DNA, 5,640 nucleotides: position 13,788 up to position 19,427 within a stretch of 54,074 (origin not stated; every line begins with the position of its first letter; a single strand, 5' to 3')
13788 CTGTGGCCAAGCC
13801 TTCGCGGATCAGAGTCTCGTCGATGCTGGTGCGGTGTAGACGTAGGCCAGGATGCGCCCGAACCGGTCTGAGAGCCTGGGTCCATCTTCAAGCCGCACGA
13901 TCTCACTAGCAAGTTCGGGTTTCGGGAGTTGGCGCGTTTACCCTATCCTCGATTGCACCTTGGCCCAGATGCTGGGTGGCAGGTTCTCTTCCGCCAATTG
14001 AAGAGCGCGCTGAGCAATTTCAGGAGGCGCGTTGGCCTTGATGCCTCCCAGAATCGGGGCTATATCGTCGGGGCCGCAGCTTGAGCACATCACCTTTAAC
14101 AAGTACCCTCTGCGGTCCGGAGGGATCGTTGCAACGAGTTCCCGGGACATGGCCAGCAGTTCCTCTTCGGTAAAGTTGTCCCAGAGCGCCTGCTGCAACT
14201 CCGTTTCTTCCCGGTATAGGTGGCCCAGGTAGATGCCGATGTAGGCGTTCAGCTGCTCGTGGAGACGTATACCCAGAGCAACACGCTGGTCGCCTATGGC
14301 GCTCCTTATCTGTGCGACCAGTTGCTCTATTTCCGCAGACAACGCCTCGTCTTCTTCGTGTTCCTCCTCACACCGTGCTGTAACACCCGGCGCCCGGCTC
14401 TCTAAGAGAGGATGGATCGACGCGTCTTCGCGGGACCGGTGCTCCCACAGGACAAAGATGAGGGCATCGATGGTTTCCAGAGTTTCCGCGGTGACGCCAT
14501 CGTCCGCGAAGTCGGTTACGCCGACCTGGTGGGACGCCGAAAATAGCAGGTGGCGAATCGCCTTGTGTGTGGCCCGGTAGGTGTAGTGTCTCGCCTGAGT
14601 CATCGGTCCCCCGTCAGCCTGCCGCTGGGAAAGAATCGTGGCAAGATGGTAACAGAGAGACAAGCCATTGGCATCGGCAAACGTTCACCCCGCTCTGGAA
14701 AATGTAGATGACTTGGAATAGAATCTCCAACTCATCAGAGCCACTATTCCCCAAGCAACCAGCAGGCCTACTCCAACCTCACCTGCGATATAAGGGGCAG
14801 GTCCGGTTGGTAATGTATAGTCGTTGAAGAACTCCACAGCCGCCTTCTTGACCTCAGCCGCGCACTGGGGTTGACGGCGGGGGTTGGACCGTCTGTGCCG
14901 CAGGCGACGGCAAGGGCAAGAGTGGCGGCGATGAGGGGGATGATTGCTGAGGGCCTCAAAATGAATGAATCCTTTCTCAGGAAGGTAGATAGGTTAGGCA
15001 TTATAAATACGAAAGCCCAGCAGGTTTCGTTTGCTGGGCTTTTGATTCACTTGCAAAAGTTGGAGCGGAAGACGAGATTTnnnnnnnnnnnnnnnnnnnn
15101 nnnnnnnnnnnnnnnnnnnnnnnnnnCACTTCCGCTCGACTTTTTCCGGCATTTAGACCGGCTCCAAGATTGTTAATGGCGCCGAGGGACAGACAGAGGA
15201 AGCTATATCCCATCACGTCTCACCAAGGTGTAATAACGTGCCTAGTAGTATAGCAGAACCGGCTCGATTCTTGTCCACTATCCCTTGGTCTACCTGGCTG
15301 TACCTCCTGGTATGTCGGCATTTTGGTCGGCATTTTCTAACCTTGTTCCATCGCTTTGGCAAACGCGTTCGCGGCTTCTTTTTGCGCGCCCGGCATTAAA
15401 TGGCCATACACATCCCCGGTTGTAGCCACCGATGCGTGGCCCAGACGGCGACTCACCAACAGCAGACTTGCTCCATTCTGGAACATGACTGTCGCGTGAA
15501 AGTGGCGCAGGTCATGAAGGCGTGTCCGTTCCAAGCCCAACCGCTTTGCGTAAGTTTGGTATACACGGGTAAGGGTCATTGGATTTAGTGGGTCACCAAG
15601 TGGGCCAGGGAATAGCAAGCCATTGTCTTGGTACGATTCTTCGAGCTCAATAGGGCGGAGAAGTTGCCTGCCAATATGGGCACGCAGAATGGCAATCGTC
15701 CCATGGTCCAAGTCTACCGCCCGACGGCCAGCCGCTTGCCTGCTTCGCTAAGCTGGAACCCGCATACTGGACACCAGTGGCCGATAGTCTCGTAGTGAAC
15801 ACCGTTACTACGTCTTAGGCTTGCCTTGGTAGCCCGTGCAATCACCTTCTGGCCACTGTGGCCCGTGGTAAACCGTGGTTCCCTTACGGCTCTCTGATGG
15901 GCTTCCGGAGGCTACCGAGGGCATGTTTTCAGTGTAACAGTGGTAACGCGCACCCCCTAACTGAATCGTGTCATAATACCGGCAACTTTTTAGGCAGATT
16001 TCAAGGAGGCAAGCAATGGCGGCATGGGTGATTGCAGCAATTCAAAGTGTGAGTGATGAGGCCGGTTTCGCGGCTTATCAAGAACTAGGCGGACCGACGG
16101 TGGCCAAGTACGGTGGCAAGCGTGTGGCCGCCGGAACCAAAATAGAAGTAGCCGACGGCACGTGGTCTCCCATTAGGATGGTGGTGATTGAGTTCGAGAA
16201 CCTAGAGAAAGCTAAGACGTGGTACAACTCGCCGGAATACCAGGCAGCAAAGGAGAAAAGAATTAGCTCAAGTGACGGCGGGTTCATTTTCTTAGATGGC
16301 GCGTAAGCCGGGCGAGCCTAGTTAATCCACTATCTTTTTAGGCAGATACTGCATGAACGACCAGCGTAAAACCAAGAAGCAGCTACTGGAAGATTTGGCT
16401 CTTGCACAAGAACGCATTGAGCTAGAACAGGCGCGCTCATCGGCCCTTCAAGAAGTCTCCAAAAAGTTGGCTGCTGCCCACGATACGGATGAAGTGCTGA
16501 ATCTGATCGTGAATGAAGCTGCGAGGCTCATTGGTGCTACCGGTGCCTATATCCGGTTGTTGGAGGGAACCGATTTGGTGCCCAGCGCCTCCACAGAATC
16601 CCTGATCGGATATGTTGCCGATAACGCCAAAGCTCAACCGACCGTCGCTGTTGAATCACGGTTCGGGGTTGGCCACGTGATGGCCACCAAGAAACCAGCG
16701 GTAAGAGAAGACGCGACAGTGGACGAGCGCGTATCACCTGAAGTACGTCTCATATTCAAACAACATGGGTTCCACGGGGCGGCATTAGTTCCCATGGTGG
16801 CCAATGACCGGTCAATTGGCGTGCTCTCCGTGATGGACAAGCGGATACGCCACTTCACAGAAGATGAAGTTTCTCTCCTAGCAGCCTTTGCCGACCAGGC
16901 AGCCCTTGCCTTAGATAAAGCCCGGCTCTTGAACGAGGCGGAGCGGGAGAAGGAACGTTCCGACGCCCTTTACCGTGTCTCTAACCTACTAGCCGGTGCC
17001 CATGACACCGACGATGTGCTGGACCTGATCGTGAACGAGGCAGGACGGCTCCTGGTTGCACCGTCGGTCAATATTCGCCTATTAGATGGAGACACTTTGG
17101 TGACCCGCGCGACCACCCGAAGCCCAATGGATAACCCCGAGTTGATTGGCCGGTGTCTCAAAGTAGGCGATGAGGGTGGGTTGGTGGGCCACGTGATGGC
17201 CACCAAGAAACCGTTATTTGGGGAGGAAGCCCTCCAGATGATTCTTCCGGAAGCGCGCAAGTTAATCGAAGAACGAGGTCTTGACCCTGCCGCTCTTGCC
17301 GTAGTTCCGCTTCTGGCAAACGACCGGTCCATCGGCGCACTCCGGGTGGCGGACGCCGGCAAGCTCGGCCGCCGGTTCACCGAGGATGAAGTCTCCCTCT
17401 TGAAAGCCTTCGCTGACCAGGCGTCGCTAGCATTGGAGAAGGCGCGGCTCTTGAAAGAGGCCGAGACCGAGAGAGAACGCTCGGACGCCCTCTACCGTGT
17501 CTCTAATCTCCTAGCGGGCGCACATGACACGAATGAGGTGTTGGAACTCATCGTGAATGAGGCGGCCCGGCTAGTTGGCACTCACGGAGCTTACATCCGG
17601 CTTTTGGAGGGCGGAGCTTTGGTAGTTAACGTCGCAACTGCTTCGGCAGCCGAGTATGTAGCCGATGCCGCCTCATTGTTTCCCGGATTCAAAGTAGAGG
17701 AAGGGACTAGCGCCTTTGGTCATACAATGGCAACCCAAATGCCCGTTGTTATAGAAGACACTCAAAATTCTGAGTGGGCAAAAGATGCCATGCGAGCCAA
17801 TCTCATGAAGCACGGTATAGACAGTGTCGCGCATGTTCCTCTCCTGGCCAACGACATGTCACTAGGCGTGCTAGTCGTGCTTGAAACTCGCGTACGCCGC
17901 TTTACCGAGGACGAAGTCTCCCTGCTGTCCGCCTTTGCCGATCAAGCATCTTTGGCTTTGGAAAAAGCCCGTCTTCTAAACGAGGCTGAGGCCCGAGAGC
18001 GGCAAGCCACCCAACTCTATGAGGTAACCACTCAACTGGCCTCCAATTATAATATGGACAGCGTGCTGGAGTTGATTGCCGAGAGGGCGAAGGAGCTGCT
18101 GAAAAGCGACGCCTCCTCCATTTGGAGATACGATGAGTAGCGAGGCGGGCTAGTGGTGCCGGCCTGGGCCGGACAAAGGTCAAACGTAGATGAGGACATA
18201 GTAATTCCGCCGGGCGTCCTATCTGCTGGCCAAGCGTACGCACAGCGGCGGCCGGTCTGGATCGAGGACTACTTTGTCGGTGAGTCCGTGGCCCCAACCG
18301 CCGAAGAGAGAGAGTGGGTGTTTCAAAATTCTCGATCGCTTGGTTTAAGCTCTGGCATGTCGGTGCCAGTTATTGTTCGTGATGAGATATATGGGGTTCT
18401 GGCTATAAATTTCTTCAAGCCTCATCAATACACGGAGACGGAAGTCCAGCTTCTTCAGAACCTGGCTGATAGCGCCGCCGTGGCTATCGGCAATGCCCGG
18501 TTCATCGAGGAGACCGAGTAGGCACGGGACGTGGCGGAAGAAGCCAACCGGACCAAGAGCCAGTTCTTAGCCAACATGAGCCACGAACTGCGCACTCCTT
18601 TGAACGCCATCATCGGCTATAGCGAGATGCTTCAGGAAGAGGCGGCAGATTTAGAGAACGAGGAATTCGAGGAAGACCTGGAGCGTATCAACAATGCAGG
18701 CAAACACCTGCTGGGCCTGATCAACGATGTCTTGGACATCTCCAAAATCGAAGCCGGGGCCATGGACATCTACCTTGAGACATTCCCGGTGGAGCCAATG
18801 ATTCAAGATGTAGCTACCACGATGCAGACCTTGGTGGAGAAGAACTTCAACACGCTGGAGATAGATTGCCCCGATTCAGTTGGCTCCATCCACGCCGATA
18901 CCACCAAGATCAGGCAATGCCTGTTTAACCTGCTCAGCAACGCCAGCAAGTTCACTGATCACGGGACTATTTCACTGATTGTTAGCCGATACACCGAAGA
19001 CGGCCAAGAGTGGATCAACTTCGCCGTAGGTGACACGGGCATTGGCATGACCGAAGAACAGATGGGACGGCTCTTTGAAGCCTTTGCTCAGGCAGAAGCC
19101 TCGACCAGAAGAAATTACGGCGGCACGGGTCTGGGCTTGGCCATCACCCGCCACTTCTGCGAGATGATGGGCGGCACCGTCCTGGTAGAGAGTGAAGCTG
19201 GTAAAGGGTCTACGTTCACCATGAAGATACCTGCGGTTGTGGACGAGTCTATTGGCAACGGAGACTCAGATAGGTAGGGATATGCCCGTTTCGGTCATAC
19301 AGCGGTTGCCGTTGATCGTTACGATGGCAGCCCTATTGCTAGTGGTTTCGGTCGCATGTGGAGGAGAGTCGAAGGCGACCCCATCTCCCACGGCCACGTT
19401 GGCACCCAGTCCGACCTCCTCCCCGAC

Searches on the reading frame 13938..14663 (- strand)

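Call 74: search_protein_families(library=pfam, proteins=[window:13938-14663:-], max_evalue=0.01)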
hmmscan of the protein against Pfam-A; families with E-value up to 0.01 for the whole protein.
window:13938-14663:- (241 aa): 1 family
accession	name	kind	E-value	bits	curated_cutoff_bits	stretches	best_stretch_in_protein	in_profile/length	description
PF01814.28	Hemerythrin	-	9.5e-09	36.2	25.3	1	29-159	6-126/127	Hemerythrin HHE cation binding domain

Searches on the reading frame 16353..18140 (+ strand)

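Call 74: search_protein_families(library=pfam, proteins=[window:16353-18140:+], max_evalue=0.01)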
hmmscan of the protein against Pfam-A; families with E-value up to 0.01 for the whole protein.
window:16353-18140:+ (595 aa): 5 families
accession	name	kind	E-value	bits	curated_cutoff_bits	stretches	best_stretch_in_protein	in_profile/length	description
PF13185.12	GAF_2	-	3.3e-55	186.5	28.6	3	390-537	1-136/136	GAF domain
PF01590.32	GAF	-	4.6e-51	173.3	22.4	3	392-536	1-133/133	GAF domain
PF13492.12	GAF_3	-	4.9e-30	105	27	3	45-188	2-128/129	GAF domain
PF11849.14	DUF3369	-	1.6e-08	35.4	27.2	0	435-544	72-167/168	Domain of unknown function (DUF3369)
PF00486.34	Trans_reg_C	-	0.0063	17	26.2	0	167-202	5-40/77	Transcriptional regulatory protein, C terminal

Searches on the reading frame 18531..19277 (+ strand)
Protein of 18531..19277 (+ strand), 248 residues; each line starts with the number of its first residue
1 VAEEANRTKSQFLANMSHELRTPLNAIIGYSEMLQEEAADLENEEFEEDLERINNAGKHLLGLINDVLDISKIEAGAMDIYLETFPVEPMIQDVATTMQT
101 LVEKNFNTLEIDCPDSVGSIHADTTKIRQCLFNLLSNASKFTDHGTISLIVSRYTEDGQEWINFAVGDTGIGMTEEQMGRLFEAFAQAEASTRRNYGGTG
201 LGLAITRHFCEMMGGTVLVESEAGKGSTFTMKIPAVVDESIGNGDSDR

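Call 74: search_protein_families(library=pfam, proteins=[window:18531-19277:+], max_evalue=0.01)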
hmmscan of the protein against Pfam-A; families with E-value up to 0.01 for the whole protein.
window:18531-19277:+ (248 aa): 2 families
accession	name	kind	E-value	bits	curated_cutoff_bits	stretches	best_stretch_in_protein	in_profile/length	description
PF02518.31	HATPase_c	-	1.3e-27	96.8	26.4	1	123-235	2-109/111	Histidine kinase-, DNA gyrase B-, and HSP90-like ATPase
PF00512.31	HisKA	-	1.7e-24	86.1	26.9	1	9-76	2-66/66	His Kinase A (phospho-acceptor) domain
